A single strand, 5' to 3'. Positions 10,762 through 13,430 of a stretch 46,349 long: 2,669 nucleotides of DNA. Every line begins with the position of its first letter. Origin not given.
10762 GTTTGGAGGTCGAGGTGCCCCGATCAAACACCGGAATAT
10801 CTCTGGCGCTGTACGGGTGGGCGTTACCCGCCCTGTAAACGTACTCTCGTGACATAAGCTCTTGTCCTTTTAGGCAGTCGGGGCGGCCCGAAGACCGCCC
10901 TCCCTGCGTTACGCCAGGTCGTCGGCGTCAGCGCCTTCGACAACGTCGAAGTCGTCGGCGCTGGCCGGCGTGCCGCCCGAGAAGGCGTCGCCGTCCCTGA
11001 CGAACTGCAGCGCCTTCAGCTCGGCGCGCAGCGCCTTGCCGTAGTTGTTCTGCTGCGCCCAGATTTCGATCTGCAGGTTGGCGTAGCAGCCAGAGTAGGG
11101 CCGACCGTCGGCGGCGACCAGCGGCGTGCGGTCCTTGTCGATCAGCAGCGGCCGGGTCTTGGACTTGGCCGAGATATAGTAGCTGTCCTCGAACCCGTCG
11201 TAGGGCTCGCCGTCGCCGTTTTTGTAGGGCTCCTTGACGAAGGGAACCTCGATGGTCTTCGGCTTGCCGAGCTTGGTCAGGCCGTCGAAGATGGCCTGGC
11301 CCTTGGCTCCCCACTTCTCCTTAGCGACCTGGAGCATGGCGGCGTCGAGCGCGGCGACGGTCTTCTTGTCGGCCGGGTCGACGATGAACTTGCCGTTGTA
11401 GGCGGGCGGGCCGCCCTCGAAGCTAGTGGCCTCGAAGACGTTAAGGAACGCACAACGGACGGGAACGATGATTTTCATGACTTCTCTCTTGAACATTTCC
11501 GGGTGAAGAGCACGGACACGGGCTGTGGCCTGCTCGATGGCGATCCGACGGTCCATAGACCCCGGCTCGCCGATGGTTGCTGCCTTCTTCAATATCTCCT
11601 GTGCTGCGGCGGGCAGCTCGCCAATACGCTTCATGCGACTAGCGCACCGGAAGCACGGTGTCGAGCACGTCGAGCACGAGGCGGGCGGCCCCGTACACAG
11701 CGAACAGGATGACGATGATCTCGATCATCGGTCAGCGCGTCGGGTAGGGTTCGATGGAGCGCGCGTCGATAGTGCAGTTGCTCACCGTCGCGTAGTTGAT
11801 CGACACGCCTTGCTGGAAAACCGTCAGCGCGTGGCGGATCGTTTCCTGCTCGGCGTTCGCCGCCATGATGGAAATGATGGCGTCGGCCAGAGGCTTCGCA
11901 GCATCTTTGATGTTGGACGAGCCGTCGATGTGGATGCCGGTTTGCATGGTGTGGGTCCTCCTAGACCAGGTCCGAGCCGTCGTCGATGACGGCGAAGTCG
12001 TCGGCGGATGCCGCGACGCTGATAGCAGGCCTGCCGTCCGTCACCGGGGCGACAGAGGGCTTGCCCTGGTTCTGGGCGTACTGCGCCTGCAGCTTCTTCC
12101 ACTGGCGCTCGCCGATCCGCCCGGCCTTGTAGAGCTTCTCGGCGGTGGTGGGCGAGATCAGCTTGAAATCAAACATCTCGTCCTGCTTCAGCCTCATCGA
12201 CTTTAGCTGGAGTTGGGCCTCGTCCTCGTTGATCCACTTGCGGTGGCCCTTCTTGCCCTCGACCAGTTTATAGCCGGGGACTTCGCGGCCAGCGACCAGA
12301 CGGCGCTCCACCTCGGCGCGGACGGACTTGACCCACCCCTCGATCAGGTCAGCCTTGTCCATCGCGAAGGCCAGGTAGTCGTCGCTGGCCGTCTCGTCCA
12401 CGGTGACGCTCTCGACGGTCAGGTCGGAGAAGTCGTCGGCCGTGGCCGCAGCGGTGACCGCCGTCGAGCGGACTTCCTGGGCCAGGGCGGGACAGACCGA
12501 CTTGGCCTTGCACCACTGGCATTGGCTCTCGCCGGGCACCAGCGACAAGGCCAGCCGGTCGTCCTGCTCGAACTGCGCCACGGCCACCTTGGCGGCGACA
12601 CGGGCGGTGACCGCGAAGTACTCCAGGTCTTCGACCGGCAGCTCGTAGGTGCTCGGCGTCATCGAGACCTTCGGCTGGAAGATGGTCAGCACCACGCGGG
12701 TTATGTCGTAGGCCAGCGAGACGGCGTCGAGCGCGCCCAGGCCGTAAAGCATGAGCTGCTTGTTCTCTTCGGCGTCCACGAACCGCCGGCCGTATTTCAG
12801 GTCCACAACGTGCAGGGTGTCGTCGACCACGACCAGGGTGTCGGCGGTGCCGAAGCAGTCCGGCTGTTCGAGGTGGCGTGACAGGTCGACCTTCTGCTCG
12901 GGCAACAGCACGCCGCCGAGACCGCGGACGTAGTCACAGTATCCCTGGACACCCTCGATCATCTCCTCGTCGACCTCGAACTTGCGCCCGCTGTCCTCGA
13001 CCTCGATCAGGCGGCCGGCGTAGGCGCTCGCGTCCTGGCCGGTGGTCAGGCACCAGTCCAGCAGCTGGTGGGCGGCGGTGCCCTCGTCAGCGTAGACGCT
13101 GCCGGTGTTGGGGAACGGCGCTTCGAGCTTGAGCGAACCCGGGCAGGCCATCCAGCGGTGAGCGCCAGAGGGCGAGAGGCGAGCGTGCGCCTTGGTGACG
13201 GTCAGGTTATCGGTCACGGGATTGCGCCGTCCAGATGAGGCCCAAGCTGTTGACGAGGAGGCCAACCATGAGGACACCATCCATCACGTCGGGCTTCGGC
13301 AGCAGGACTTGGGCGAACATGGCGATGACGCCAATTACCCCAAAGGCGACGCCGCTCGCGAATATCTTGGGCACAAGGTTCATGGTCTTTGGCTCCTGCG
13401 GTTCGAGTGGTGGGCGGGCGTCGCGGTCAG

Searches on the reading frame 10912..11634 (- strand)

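Call 3: search_protein_families(library=pfam, proteins=[window:10912-11634:-], max_evalue=1)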
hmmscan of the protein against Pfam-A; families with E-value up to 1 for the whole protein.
window:10912-11634:- (241 aa): 1 family
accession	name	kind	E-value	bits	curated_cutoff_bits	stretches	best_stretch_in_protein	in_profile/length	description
PF10991.15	Enc34_ssDNA-bd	-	5.3e-39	134.1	26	1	54-240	2-175/176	Enterobacter phage Enc34, ssDNA-binding protein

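Call 4: search_protein_families(library=phrogs, proteins=[window:10912-11634:-], max_evalue=0.01)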
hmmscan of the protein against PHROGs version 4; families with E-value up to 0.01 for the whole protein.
window:10912-11634:- (241 aa): 1 family
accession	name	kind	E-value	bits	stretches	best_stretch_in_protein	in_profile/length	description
phrog_112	-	DNA, RNA and nucleotide metabolism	1.1e-42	147.5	1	46-239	13-202/265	Gp2.5-like ssDNA binding protein and ssDNA annealing protein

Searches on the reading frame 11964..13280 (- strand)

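Call 3: search_protein_families(library=pfam, proteins=[window:11964-13280:-], max_evalue=1)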
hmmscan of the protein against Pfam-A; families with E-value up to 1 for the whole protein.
window:11964-13280:- (439 aa): 2 families
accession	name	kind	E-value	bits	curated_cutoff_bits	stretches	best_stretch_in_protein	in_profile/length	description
PF10926.14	DUF2800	-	4.1e-89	299.8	21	1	32-418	1-368/368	Protein of unknown function (DUF2800)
PF12705.13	PDDEXK_1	-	5.6e-08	33.5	22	1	34-264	1-247/247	PD-(D/E)XK nuclease superfamily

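Call 4: search_protein_families(library=phrogs, proteins=[window:11964-13280:-], max_evalue=0.01)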
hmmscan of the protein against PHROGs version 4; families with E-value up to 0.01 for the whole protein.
window:11964-13280:- (439 aa): 2 families
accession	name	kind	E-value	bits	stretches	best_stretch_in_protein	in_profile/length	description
phrog_69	-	DNA, RNA and nucleotide metabolism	5.9e-109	366.3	1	28-437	83-481/501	exonuclease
phrog_3953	-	DNA, RNA and nucleotide metabolism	6e-25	89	1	27-205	8-152/186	exonuclease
